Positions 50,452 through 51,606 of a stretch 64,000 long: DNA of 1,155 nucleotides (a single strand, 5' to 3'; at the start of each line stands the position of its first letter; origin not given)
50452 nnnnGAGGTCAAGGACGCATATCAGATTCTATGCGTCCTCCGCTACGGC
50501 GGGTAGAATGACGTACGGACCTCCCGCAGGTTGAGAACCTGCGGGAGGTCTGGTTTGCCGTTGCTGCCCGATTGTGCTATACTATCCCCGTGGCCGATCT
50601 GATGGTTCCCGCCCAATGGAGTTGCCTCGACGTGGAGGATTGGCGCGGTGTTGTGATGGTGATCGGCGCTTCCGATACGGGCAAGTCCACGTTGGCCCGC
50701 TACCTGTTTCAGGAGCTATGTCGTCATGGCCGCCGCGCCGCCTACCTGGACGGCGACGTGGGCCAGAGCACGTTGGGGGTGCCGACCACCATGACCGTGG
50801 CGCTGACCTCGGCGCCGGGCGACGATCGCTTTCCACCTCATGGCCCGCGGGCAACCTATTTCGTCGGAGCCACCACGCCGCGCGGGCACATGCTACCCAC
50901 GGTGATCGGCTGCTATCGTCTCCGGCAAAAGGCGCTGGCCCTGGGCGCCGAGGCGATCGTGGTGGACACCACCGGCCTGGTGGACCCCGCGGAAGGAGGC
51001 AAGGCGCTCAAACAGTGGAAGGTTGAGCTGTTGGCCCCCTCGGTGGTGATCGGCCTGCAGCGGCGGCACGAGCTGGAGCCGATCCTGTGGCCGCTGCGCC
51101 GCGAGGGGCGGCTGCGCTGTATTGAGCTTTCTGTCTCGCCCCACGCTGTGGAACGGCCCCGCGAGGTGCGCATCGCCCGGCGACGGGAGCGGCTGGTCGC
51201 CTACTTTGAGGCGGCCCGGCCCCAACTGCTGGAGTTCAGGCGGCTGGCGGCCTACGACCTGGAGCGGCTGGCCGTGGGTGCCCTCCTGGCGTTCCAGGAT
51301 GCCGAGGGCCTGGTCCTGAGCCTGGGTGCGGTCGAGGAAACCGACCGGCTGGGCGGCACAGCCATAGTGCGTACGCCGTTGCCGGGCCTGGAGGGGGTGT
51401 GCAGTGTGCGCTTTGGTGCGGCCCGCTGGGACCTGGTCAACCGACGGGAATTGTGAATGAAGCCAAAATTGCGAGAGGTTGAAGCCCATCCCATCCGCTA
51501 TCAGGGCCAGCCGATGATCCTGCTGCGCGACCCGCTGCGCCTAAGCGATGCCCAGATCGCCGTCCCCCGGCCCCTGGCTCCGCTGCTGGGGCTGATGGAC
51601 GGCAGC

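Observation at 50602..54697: Bacterial Clp1-type polynucleotide kinase immediately upstream of a Memo-like protein and a DUF4139 protein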

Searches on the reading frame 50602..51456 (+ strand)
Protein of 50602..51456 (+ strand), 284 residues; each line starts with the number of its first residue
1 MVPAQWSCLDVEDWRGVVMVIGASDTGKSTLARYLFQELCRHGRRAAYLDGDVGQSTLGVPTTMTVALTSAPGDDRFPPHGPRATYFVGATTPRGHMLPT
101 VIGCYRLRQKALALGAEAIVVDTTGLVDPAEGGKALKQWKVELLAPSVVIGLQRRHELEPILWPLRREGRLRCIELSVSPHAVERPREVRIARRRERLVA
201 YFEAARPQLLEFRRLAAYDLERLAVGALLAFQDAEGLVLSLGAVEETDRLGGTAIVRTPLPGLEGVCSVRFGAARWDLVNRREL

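Call 3: search_protein_families(library=pfam, proteins=[window:50602-51456:+], max_evalue=0.01)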
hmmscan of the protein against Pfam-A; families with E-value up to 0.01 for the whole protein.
window:50602-51456:+ (284 aa): 5 families
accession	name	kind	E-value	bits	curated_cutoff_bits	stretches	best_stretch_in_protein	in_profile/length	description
PF16575.11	CLP1_P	-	1.3e-32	113.5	26.6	1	22-203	1-187/188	mRNA cleavage and polyadenylation factor CLP1 P-loop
PF01583.26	APS_kinase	-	0.00038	21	21.1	1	17-53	4-40/152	Adenylylsulphate kinase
PF13401.12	AAA_22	-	0.0011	19.7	27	1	15-52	5-42/130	AAA domain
PF13191.12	AAA_16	-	0.0017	19.3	32.6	1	16-56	25-63/167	AAA ATPase domain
PF01656.29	CbiA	-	0.0097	16.3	25.4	1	18-57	2-41/125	CobQ/CobB/MinD/ParA nucleotide binding domain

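Call 4: search_protein_families(library=ncbifam, proteins=[window:50602-51456:+], max_evalue=0.01)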
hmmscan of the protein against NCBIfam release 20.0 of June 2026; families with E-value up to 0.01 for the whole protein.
window:50602-51456:+ (284 aa): 4 families
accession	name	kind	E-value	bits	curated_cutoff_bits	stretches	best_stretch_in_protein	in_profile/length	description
NF004041.0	PRK05541.1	subfamily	0.00031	20.8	127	1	16-58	8-50/176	adenylyl-sulfate kinase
NF002059.0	PRK00889.1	subfamily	0.00053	19.7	244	1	17-58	7-48/177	adenylyl-sulfate kinase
TIGR00455.1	apsK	equivalog_domain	0.0006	19.5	138.7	1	17-53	20-56/184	adenylyl-sulfate kinase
NF004040.0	PRK05537.1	equivalog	0.0022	16.5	669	1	18-57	399-439/572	bifunctional sulfate adenylyltransferase/adenylylsulfate kinase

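Call 9: find_homologous_proteins(query=window:50602-51456:+)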
Query window:50602-51456:+ (284 aa): 703 proteins with E <= 0.001 among 8000 candidates; the best 120 are listed.
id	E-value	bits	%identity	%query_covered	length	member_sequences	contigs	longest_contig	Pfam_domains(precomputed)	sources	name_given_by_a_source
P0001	4.6e-185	631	100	100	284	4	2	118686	PF16575.12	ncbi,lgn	-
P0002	1.4e-155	535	87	97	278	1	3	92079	PF16575.12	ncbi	-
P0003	5.4e-153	526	83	100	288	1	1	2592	PF16575.12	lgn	-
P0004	1.7e-152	524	83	100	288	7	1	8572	PF16575.12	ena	-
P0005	2.2e-136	471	76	100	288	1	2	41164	PF16575.12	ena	-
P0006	4.1e-136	471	72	100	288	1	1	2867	PF16575.12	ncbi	-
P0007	2.0e-135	468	75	100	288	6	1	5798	PF16575.12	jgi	jgi:polynucleotide 5'-hydroxyl-kinase GRC3/NOL9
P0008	2.6e-135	468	73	100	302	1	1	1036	PF16575.12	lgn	-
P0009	5.7e-135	467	73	100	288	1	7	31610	PF16575.12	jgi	jgi:polynucleotide 5'-hydroxyl-kinase GRC3/NOL9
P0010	9.1e-134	463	75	100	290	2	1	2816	PF16575.12,PF01656.30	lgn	-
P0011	1.1e-133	463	75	100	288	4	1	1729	PF16575.12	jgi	jgi:polynucleotide 5'-hydroxyl-kinase GRC3/NOL9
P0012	1.1e-133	463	74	100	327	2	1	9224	PF16575.12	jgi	jgi:polynucleotide 5'-hydroxyl-kinase GRC3/NOL9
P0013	1.8e-133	462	73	100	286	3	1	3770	PF16575.12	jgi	-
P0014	2.2e-133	462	74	100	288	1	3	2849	PF16575.12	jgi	jgi:polynucleotide 5'-hydroxyl-kinase GRC3/NOL9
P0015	3.0e-133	461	74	100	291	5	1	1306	PF16575.12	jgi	-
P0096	2.9e-122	425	69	99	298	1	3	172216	PF16575.12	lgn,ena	-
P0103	5.4e-120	418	66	100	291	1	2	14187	PF16575.12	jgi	jgi:polynucleotide 5'-hydroxyl-kinase GRC3/NOL9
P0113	3.1e-119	415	67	100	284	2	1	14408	PF16575.12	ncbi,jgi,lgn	ncbi:MAG: polynucleotide 5'-hydroxyl-kinase [Anaerolineae bacterium]|jgi:polynucleotide 5'-hydroxyl-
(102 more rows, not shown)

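Call 12: find_encoding_contigs(protein=P0001, flank=10000, max_places=4)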
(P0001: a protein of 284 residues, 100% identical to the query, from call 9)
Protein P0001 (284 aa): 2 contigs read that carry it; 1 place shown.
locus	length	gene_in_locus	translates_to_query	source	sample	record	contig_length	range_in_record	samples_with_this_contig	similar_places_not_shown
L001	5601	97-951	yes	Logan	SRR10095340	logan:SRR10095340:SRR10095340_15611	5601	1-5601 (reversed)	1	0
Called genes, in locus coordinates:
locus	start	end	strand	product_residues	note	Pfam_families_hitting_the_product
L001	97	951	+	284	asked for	PF16575:CLP1_P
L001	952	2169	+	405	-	PF01875:Memo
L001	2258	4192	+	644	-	-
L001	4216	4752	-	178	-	PF04060:FeS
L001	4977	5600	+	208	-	?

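Call 18: search_protein_representatives(protein=window:50602-51456:+)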
Query: 284 residues. Proteins with E-value up to 0.001 (for the whole library): 2007; up to 1e-10: 1325; up to 1e-30: 202. The best 150 are listed.
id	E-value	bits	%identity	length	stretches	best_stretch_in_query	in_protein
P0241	1.9e-113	394.5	65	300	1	2-283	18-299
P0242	5.0e-82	291.4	72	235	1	19-199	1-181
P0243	5.4e-74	265.1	51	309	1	2-276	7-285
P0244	3.2e-64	233.0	54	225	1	73-283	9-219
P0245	1.2e-63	231.2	48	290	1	2-279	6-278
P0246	3.8e-63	229.5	45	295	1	2-273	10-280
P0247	6.7e-63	228.7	46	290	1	2-283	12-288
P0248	8.1e-63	228.4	47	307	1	4-274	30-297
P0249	4.0e-62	226.1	46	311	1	2-274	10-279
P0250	4.4e-62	226.0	60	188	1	97-280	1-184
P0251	5.2e-61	222.5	47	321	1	2-273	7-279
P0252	3.6e-60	219.7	45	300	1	2-279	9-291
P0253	1.8e-59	217.4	49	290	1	2-277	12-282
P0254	1.4e-58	214.5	46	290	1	2-276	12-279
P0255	3.6e-58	213.2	44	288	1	2-273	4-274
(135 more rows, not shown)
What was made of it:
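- Closest known: Bacterial Clp1 family. Different: This member belongs to an Anaerolineae subgroup with a conserved C-terminal domain of about 80 aa. The family is far larger than the 149 bacterial sequences known in 2019: about 2,000 clusters at 50% identity (call 18).
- Checked: The statement that Clp1 is 'typical of eukaryotes and archaea' is out of date: the bacterial family has about 2,000 clusters at 50% identity (call 18).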

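Call 22: find_related_loci(query=A2, collection=genome_contigs, flank=8000)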
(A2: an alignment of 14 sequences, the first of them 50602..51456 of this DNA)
Query A2 (284 aa) in genome_contigs; peptide patterns used: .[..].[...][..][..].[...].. (x = any residue, [..] = any of these).
278 stretches matched a pattern; 271 encode a relative of the query (tblastn E <= 1e-3); the best 80 are kept; 80 distinct loci.
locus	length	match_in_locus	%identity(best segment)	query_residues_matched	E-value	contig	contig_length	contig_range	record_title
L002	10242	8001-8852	83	1-284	6e-155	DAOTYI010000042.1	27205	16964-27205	MAG TPA_asm: Anaerolineae bacterium isolate H23_320 k115_11181, whole genome shotgun sequence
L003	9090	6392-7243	73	2-284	1e-132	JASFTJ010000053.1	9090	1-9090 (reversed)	MAG: Anaerolineae bacterium isolate D1103U20metaG_Bin_347 D1103U20metaG_FD_scaffold_2597_c1, whole genome shotgun sequen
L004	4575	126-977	74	1-284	3e-127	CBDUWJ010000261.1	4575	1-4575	MAG TPA_asm: uncultured Anaerolineae bacterium isolate SRR22302363_binner13_Refined_38 genome assembly, contig: ERZ25749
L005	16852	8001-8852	63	1-284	1e-115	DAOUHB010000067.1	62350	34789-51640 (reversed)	MAG TPA_asm: Anaerolineae bacterium isolate R89_289 k165_43904, whole genome shotgun sequence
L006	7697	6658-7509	68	1-284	3e-115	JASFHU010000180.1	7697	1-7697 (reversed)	MAG: Anaerolineae bacterium isolate D0608S02metaG_Bin_207 D0608S02metaG_FD_scaffold_3131_c1, whole genome shotgun sequen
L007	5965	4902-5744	53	3-284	6e-92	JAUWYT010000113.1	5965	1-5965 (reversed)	MAG: Chloroflexota bacterium isolate CSMAG_2717 CSMAG_2717_k141_1069681_length_5965_cov_8.7442, whole genome shotgun seq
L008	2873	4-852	53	2-284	2e-92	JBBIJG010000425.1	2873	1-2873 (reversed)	MAG: Caldilineae bacterium isolate BR1F70218_bin_157 NODE_10355_length_2873_cov_2.897090, whole genome shotgun sequence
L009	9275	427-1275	52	2-284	2e-89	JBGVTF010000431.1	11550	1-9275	MAG: Anaerolineae bacterium isolate S_237_B7 k127_328658, whole genome shotgun sequence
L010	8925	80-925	54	2-284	4e-89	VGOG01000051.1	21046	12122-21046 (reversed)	MAG: Chloroflexi bacterium isolate K_DeepCast_250m_m2_317 K_DeepCast_250m_m2_317_Ga0194125_10004755, whole genome shotgu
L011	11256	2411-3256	53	2-284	4e-89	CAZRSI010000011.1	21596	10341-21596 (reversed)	MAG TPA_asm: uncultured Anaerolineae bacterium isolate binchicken_co6_220 genome assembly, contig: NODE_2280_length_2159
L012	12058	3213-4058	52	2-284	1e-88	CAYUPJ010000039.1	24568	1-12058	MAG TPA_asm: uncultured Anaerolineae bacterium isolate binchicken_co91_444 genome assembly, contig: NODE_2150_length_245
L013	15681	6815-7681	52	3-284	1e-87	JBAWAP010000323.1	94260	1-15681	MAG: Anaerolineae bacterium isolate MFD04381_ilm_asm_bin11 k127_44614, whole genome shotgun sequence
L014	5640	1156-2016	51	2-284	7e-87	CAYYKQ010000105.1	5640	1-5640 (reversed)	MAG TPA_asm: uncultured Anaerolineae bacterium isolate binchicken_co349_104 genome assembly, contig: NODE_6115_length_56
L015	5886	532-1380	52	2-284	6e-86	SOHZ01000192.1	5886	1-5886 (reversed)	MAG: Anaerolineales bacterium isolate E26_bin7 NODE_766_length_5886_cov_14.874636, whole genome shotgun sequence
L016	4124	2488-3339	53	2-284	9e-86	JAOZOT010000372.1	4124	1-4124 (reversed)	MAG: Anaerolineae bacterium isolate GMC4.maxbin2.235_sub GMC4_46194_length_4124_cov_22.129516, whole genome shotgun sequ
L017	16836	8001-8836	80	1-278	4e-110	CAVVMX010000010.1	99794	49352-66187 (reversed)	MAG: uncultured Chloroflexia bacterium isolate MFD00709.bin.2.156 genome assembly, contig: contig_19909, whole genome sh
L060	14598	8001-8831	39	2-284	6e-50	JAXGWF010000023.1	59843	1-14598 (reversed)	MAG: Geobacteraceae bacterium isolate AnMBR.bin460 bin460_23, whole genome shotgun sequence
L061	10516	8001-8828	40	3-284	1e-49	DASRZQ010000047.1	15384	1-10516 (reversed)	MAG TPA_asm: Geobacteraceae bacterium isolate SMAG_U14672 k141_657813, whole genome shotgun sequence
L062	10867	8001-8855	40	2-277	2e-49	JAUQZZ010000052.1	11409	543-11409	MAG: Candidatus Brocadiales bacterium isolate Bin_313 NODE_58_length_11409_cov_8.006429, whole genome shotgun sequence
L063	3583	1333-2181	38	2-275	4e-47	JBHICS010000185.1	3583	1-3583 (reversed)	MAG: Candidatus Brocadiales bacterium isolate Bea_3_bin.8 NODE_12845_length_3583_cov_3.920351, whole genome shotgun sequ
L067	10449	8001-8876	37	1-278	6e-43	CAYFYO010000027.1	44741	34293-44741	MAG TPA_asm: uncultured Thermodesulfobacteriota bacterium isolate ERP108616_co2_127 genome assembly, contig: NODE_904_le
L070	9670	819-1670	36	3-277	3e-42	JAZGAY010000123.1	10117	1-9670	MAG: Candidatus Brocadiales bacterium isolate SCS1bin.38 SCS1bin.38_123, whole genome shotgun sequence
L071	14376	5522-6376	37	2-277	4e-42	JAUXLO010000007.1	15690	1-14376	MAG: Planctomycetota bacterium isolate CSMAG_3136 CSMAG_3136_k141_1074686_length_15690_cov_7.9997, whole genome shotgun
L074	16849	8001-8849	34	2-278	2e-39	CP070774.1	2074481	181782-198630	MAG: Syntrophobacterales bacterium isolate bin204 chromosome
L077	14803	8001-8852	35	5-278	3e-39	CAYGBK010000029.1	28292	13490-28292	MAG TPA_asm: uncultured Thermodesulfobacteriota bacterium isolate ERP108616_co1_309 genome assembly, contig: k119_135750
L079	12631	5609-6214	38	15-218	1e-38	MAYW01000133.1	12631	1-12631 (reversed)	MAG: Candidatus Scalindua rubra isolate BSI-1 SCARUB_contig000133, whole genome shotgun sequence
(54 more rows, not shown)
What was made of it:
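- Closest known: Bacterial Clp1 family. Same: Its distribution across bacterial phyla is scattered, and Geobacteraceae members are among the loci recovered here (L060, L061; call 22).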

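Call 30: search_protein_families(library=pfam, alignment_id=A3, max_evalue=0.00001)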
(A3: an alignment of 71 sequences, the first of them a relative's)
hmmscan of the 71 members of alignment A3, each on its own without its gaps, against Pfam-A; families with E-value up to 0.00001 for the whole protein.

A. member 1, L002:8880-10136:+ (418 aa): 1 family
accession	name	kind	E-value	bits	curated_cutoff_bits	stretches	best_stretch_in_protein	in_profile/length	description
PF01875.22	Memo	-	1.3e-28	100.5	27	1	121-375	12-237/269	Memo-like protein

B. families by the number of members that match (of 71 scanned): 83 families (the first 25 are shown)
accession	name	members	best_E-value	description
PF00881.29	Nitroreductase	8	3.5e-31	Nitroreductase family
PF14512.11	TM1586_NiRdase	8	1.1e-20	Putative TM nitroreductase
PF02463.25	SMC_N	4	2.1e-68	RecF/RecN/SMC N terminal domain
PF06470.18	SMC_hinge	4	8.4e-32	SMC proteins Flexible Hinge Domain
PF01875.22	Memo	4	1e-28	Memo-like protein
PF13304.12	AAA_21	4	5.4e-14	AAA domain, putative AbiEii toxin, Type IV TA system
PF13175.12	AAA_15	4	4.7e-11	AAA ATPase domain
PF13555.12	AAA_29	4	4e-07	P-loop containing region of AAA domain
PF01386.24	Ribosomal_L25p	3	5.8e-23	Ribosomal L25p family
PF14693.11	Ribosomal_TL5_C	3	4.2e-21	Ribosomal protein TL5, C-terminal domain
PF13476.12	AAA_23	3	5e-14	AAA domain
PF02075.23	RuvC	2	1.4e-52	Crossover junction endodeoxyribonuclease RuvC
PF03266.21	NTPase_1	2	5.1e-49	NTPase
PF00561.26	Abhydrolase_1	2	3.8e-32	alpha/beta hydrolase fold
PF12697.13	Abhydrolase_6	2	1.3e-21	Alpha/beta hydrolase family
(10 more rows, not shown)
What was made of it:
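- The immediate downstream gene is Memo in 4 of 71 loci, against nitroreductase 8, SMC 4 and L25 3 (call 30).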

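Call 31: search_protein_families(library=ncbifam, proteins=[L062:7264-7983:+, L062:8861-10006:+, L062:10014-10565:+, L062:2338-3507:+, L063:2216-3337:+, L067:5437-6666:+, L067:6903-7976:+, L067:8911-9402:+, L071:6421-6954:+, L071:1281-2453:+], max_evalue=0.00001)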
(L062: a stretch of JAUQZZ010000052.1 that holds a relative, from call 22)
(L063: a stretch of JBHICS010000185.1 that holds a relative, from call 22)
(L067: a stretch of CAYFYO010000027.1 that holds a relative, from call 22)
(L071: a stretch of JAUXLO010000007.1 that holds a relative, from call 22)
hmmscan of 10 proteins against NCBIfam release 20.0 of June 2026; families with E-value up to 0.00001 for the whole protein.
L062:7264-7983:+ (239 aa): 0 families

L062:8861-10006:+ (381 aa): 6 families
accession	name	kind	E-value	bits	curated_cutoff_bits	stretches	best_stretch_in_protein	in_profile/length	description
TIGR04337.1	AmmeMemoSam_rS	hypoth_equivalog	1.7e-22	79.7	220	1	153-376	72-288/349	AmmeMemoRadiSam system radical SAM enzyme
TIGR04041.1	activase_YjjW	hypoth_equivalog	8.2e-13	48.4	250.2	1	198-368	112-272/276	YjjW family glycine radical enzyme activase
NF048010.1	SfplDhtActHpsHDes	equivalog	1.3e-11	43.9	430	1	200-338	137-264/298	(2S)-3-sulfopropanediol dehydratase activating enzyme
TIGR02493.1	PFLA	equivalog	1.4e-11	44.2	231.75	1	153-327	18-187/235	pyruvate formate-lyase-activating protein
NF008356.0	PRK11145.1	equivalog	2.7e-09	36.7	375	1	154-326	24-191/246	pyruvate formate lyase 1-activating protein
TIGR02495.1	NrdG2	equivalog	1.6e-08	34.1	131.15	1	152-325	18-182/193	anaerobic ribonucleoside-triphosphate reductase activating protein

L062:10014-10565:+ (183 aa): 1 family
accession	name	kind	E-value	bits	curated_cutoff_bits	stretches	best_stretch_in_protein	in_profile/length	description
NF010248.0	PRK13695.1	equivalog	5.3e-54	182.7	156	1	4-170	5-176/180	NTPase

L062:2338-3507:+ (390 aa): 14 families
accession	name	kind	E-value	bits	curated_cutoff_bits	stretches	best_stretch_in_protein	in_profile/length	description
TIGR04337.1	AmmeMemoSam_rS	hypoth_equivalog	1.2e-119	399.3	220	1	57-388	2-335/349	AmmeMemoRadiSam system radical SAM enzyme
TIGR04041.1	activase_YjjW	hypoth_equivalog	3.5e-17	62.7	250.2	1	176-307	112-242/276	YjjW family glycine radical enzyme activase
TIGR02493.1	PFLA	equivalog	4.5e-15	55.7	231.75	1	131-287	22-182/235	pyruvate formate-lyase-activating protein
TIGR02495.1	NrdG2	equivalog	6.1e-14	51.8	131.15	1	122-289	14-181/193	anaerobic ribonucleoside-triphosphate reductase activating protein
TIGR02494.1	PFLE_PFLC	subfamily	3.9e-12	46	174.35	1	181-306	132-257/293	glycyl-radical enzyme activating protein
NF048010.1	SfplDhtActHpsHDes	equivalog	6.9e-10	38.2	430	1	181-304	140-264/298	(2S)-3-sulfopropanediol dehydratase activating enzyme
TIGR04003.1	rSAM_BssD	equivalog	1.9e-09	37.1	496.45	1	170-288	125-244/314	[benzylsuccinate synthase]-activating enzyme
NF008356.0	PRK11145.1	equivalog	8.1e-09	35.1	375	1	132-288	28-188/246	pyruvate formate lyase 1-activating protein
NF048008.1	SfplDhtActHpfHKleb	equivalog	1.1e-08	34.7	500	1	170-296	124-250/308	(2S)-3-sulfopropanediol dehydratase activating enzyme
TIGR04038.1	tatD_link_rSAM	subfamily_domain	9.1e-08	32.1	129.7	1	131-248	15-139/192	TatD family nuclease-associated radical SAM protein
NF043069.1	T4HPD_activ_SAM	equivalog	5.9e-07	29.1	425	1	162-288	111-239/299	trans-4-hydroxy-L-proline dehydratase activase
NF033717.2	HPDL_rSAM_activ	equivalog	3.2e-06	26.6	420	0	175-286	133-246/311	4-hydroxyphenylacetate decarboxylase activase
TIGR04395.1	cutC_activ_rSAM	equivalog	3.8e-06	26.4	360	0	171-287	128-244/309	choline TMA-lyase-activating enzyme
TIGR02666.1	moaA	equivalog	7.8e-06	25.1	284.05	0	131-289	17-181/336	GTP 3',8-cyclase MoaA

L063:2216-3337:+ (373 aa): 7 families
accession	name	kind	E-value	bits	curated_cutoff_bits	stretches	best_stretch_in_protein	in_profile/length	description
TIGR04337.1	AmmeMemoSam_rS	hypoth_equivalog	3.1e-23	82.2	220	1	151-368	77-287/349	AmmeMemoRadiSam system radical SAM enzyme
NF048010.1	SfplDhtActHpsHDes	equivalog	5.2e-10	38.6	430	1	194-332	138-265/298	(2S)-3-sulfopropanediol dehydratase activating enzyme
TIGR02493.1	PFLA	equivalog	1.3e-09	37.8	231.75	1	146-331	18-198/235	pyruvate formate-lyase-activating protein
TIGR04041.1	activase_YjjW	hypoth_equivalog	5.5e-09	35.8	250.2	1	194-360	115-271/276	YjjW family glycine radical enzyme activase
TIGR02495.1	NrdG2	equivalog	9.2e-09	34.9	131.15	1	144-317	17-181/193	anaerobic ribonucleoside-triphosphate reductase activating protein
NF008356.0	PRK11145.1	equivalog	4.5e-06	26.1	375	1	147-331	24-203/246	pyruvate formate lyase 1-activating protein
TIGR02494.1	PFLE_PFLC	subfamily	6e-06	25.7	174.35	0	195-332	131-256/293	glycyl-radical enzyme activating protein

L067:5437-6666:+ (409 aa): 6 families
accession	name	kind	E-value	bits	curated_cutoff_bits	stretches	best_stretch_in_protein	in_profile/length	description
TIGR04337.1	AmmeMemoSam_rS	hypoth_equivalog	1.8e-17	63.2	220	1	189-406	77-287/349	AmmeMemoRadiSam system radical SAM enzyme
TIGR04041.1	activase_YjjW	hypoth_equivalog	1.6e-10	40.9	250.2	1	259-371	138-241/276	YjjW family glycine radical enzyme activase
NF048010.1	SfplDhtActHpsHDes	equivalog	2.2e-10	39.9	430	1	229-368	135-263/298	(2S)-3-sulfopropanediol dehydratase activating enzyme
TIGR02493.1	PFLA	equivalog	3.3e-07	29.9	231.75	1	181-357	16-186/235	pyruvate formate-lyase-activating protein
NF008356.0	PRK11145.1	equivalog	4.2e-07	29.5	375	0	258-355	99-189/246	pyruvate formate lyase 1-activating protein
TIGR02495.1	NrdG2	equivalog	3.2e-06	26.6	131.15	1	183-308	18-136/193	anaerobic ribonucleoside-triphosphate reductase activating protein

L067:6903-7976:+ (357 aa): 0 families

L067:8911-9402:+ (163 aa): 0 families

L071:6421-6954:+ (177 aa): 1 family
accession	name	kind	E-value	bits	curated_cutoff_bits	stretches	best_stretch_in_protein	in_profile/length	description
NF010248.0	PRK13695.1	equivalog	1e-49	168.7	156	1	4-171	5-177/180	NTPase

L071:1281-2453:+ (391 aa): 14 families
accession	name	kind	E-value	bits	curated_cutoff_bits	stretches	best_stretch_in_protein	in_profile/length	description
TIGR04337.1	AmmeMemoSam_rS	hypoth_equivalog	8.6e-117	389.9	220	1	57-388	2-335/349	AmmeMemoRadiSam system radical SAM enzyme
TIGR04041.1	activase_YjjW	hypoth_equivalog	1.3e-17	64.2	250.2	1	180-308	116-243/276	YjjW family glycine radical enzyme activase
TIGR02493.1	PFLA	equivalog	8.8e-16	58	231.75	1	129-288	20-183/235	pyruvate formate-lyase-activating protein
TIGR02495.1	NrdG2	equivalog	4.7e-13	48.9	131.15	1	122-291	14-183/193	anaerobic ribonucleoside-triphosphate reductase activating protein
TIGR02494.1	PFLE_PFLC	subfamily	2.8e-12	46.5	174.35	1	181-306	132-257/293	glycyl-radical enzyme activating protein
NF048010.1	SfplDhtActHpsHDes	equivalog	4.6e-11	42.1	430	1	171-304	130-264/298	(2S)-3-sulfopropanediol dehydratase activating enzyme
NF008356.0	PRK11145.1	equivalog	1e-09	38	375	1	131-289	27-189/246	pyruvate formate lyase 1-activating protein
NF033717.2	HPDL_rSAM_activ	equivalog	3.7e-08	33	420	1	175-284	133-244/311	4-hydroxyphenylacetate decarboxylase activase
NF043069.1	T4HPD_activ_SAM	equivalog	7.2e-08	32.1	425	1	173-288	124-239/299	trans-4-hydroxy-L-proline dehydratase activase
TIGR04003.1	rSAM_BssD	equivalog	2.3e-07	30.3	496.45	1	171-287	126-243/314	[benzylsuccinate synthase]-activating enzyme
NF048008.1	SfplDhtActHpfHKleb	equivalog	2.4e-07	30.4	500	1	170-296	124-250/308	(2S)-3-sulfopropanediol dehydratase activating enzyme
TIGR04038.1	tatD_link_rSAM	subfamily_domain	9.9e-07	28.7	129.7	1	131-248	15-139/192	TatD family nuclease-associated radical SAM protein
NF038283.1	viperin_w_prok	equivalog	1.2e-06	27.9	180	1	131-237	9-120/281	viperin family antiviral radical SAM protein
TIGR04395.1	cutC_activ_rSAM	equivalog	3.8e-06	26.4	360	0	175-287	132-244/309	choline TMA-lyase-activating enzyme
